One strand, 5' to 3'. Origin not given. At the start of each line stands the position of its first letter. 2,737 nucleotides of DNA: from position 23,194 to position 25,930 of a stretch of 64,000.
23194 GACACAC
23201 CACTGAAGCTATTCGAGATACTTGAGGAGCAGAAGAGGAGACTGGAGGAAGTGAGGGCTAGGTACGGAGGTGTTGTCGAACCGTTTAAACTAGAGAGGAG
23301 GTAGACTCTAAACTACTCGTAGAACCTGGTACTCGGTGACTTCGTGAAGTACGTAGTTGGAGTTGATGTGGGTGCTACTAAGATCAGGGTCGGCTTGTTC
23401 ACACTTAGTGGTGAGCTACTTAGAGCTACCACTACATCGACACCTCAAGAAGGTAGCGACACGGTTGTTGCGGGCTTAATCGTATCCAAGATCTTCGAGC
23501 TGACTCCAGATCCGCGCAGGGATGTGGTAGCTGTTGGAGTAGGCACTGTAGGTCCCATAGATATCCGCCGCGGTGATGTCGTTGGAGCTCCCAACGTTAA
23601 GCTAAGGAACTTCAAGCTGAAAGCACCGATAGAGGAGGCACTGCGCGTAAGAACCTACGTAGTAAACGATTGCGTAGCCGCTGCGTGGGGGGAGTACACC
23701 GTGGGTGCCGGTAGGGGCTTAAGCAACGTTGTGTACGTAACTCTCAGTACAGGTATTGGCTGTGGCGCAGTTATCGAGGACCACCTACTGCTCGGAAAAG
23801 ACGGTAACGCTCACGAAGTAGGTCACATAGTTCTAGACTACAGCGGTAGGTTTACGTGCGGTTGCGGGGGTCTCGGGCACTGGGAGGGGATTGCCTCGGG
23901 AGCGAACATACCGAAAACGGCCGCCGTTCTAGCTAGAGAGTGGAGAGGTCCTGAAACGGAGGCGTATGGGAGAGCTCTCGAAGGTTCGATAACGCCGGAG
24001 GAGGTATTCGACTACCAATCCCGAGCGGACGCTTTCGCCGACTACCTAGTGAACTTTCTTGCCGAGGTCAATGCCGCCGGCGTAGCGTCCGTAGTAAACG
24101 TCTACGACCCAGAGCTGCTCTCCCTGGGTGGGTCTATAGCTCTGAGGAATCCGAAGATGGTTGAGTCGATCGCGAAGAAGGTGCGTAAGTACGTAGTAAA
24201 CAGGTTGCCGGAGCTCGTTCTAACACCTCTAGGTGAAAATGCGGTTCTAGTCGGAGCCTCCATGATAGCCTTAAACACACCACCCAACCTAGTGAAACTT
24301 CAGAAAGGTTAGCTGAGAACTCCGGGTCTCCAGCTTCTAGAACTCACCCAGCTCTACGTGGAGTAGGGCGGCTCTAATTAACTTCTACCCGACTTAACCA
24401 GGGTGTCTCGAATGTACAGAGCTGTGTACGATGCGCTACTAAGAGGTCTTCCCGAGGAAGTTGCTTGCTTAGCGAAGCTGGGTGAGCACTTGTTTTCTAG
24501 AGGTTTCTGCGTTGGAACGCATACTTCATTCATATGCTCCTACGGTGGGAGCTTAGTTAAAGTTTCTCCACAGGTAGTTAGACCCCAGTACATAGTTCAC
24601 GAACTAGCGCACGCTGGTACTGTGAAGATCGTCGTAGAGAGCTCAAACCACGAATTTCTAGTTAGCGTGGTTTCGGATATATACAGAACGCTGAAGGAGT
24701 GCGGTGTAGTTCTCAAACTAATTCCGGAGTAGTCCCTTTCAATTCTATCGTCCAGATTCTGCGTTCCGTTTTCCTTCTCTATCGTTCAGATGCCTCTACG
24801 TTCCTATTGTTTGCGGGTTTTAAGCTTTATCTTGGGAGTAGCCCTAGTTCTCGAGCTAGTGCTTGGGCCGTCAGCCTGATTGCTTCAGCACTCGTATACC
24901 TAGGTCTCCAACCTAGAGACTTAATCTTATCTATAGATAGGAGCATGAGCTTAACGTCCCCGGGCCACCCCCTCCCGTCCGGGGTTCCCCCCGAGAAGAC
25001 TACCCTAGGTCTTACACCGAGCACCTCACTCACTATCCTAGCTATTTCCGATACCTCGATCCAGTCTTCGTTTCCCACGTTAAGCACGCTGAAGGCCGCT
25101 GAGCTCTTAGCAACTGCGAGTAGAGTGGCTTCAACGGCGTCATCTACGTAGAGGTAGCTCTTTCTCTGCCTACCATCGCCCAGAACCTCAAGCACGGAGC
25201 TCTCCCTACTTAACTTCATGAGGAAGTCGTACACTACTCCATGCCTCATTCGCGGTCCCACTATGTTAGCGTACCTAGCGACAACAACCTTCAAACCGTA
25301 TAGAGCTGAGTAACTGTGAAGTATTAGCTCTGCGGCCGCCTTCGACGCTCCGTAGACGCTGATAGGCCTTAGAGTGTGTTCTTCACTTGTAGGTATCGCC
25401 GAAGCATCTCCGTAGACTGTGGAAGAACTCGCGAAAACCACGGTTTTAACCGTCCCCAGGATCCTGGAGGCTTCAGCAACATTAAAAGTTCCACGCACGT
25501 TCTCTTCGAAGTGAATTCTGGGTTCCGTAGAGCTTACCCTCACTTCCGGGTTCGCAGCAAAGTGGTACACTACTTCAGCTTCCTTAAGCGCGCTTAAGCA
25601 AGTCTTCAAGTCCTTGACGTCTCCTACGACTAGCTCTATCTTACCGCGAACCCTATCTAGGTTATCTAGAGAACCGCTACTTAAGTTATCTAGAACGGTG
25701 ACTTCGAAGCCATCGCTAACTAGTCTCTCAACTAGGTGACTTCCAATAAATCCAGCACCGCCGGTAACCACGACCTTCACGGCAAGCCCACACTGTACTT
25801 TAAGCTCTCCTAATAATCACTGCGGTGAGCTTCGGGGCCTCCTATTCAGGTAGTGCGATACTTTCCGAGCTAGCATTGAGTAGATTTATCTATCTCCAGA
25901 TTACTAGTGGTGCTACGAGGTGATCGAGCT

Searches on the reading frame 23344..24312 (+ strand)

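Call 13: search_protein_families(library=pfam, proteins=[window:23344-24312:+], max_evalue=0.01)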
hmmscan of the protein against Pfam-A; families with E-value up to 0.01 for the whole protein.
window:23344-24312:+ (322 aa): 1 family
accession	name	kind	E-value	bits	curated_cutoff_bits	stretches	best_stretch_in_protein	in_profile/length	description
PF00480.26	ROK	-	8.5e-54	183.5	22.9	1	5-310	2-292/294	ROK family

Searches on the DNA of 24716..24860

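Call 68: search_rna_families(source=window, start=24716, end=24860, threshold=evalue, max_evalue=10, show_alignments=2)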
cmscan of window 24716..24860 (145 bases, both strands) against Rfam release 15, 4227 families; matches with E-value up to 10: 4.
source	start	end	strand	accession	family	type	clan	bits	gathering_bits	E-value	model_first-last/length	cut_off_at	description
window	24764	24834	+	RF02059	STnc50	Gene; sRNA;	-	15.2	55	3.2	1-84/84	no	Salmonella enterica sRNA STnc40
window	24736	24762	+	RF01338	CRISPR-DR25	Gene; CRISPR;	CL00014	13.6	36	4.6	1-25/25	no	CRISPR RNA direct repeat element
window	24736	24771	-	RF01360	CRISPR-DR47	Gene; CRISPR;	-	12.1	39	8.1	1-37/37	no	CRISPR RNA direct repeat element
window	24733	24747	+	RF01952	SOX2OT_exon2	Gene; lncRNA;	-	8.5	45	8.6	55-69/69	no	SOX2 overlapping transcript exon 2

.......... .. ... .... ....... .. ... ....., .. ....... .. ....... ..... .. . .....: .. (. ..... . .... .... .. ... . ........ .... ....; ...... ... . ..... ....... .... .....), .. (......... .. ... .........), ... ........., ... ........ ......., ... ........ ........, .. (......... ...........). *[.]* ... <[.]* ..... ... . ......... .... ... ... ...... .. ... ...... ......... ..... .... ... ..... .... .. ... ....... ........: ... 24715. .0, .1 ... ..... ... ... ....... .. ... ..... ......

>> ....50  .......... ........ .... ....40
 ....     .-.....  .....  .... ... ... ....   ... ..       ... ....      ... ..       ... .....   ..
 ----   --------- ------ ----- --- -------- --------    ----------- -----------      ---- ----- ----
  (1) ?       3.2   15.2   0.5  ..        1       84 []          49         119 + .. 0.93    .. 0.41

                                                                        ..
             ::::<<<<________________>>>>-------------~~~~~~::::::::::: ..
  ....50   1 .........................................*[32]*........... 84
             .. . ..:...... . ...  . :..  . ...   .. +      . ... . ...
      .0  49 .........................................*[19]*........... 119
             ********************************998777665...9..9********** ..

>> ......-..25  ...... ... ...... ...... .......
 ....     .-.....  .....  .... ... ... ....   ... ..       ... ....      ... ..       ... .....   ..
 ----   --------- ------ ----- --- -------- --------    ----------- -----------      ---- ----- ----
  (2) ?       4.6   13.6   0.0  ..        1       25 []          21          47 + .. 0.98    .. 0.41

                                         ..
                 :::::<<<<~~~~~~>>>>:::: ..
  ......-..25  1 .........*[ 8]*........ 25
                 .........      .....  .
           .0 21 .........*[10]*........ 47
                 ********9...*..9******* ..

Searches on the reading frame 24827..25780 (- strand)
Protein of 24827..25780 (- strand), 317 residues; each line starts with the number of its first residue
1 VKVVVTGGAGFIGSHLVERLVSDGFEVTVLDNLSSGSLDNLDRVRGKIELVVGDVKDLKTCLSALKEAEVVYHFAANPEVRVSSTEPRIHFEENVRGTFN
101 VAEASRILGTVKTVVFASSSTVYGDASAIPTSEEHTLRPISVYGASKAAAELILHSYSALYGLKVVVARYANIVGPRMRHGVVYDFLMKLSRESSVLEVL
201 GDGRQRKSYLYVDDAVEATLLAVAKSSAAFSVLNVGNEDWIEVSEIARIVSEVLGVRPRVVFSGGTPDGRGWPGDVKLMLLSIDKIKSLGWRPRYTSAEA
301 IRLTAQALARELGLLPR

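Call 13: search_protein_families(library=pfam, proteins=[window:24827-25780:-], max_evalue=0.01)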
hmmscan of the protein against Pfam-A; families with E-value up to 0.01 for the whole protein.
window:24827-25780:- (317 aa): 9 families
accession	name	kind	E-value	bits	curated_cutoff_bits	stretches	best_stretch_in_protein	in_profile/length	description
PF01370.27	Epimerase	-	1.4e-54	185.5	20.9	1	3-236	1-240/240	NAD dependent epimerase/dehydratase family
PF16363.11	GDP_Man_Dehyd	-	4.2e-53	181.4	27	1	5-302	2-330/332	GDP-mannose 4,6 dehydratase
PF01073.25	3Beta_HSD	-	1.7e-23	83.5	22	1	4-224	1-230/280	3-beta hydroxysteroid dehydrogenase/isomerase family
PF02719.21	Polysacc_synt_2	-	6.4e-20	71.9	20.2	1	3-257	1-250/293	Polysaccharide biosynthesis protein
PF04321.23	RmlD_sub_bind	-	1.8e-18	67.1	27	1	1-258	1-235/287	RmlD substrate binding domain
PF07993.18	NAD_binding_4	-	1.1e-13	51.4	20.1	1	5-182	1-215/258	Male sterility protein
PF13460.12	NAD_binding_10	-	1.4e-10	41.7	27.2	1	7-154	1-132/184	NAD(P)H-binding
PF00106.31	adh_short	-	8.7e-07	29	26.6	1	3-69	3-72/195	short chain dehydrogenase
PF05368.20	NmrA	-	7.9e-06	26.1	27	1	2-118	4-106/298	NmrA-like family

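Call 18: find_encoding_contigs(protein=window:24827-25780:-, flank=10000, max_places=6)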
Protein window:24827-25780:- (317 aa): 2 contigs read that carry it; 2 places shown.
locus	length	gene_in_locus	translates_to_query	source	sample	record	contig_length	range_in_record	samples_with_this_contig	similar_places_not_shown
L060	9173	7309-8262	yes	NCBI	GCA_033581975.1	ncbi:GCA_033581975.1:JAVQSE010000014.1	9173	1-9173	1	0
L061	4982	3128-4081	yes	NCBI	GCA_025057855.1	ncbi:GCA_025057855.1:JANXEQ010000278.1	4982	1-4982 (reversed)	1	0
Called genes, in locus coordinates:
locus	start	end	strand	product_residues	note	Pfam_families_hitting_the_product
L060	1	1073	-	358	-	PF01841:Transglut_core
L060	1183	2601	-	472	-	PF00474:SSF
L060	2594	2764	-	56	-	-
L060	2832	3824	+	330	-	PF01047:MarR (weak), PF09339:HTH_IclR (weak), PF12802:MarR_2, PF13412:HTH_24 (weak), PF24034:DUF7343 (weak)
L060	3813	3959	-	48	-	-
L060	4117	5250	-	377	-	-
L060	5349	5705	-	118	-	-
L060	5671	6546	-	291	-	PF00881:Nitroreductase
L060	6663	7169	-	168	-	PF09918:DUF2148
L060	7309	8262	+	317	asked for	PF01073:3Beta_HSD, PF01370:Epimerase, PF02719:Polysacc_synt_2, PF04321:RmlD_sub_bind, PF05368:NmrA (weak), PF07993:NAD_binding_4, PF13460:NAD_binding_10, PF16363:GDP_Man_Dehyd, +1 more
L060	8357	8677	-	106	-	-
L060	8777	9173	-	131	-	PF00480:ROK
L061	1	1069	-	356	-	?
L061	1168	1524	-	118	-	-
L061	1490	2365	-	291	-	PF00881:Nitroreductase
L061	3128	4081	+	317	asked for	PF01073:3Beta_HSD, PF01370:Epimerase, PF02719:Polysacc_synt_2, PF04321:RmlD_sub_bind, PF05368:NmrA (weak), PF07993:NAD_binding_4, PF13460:NAD_binding_10, PF16363:GDP_Man_Dehyd, +1 more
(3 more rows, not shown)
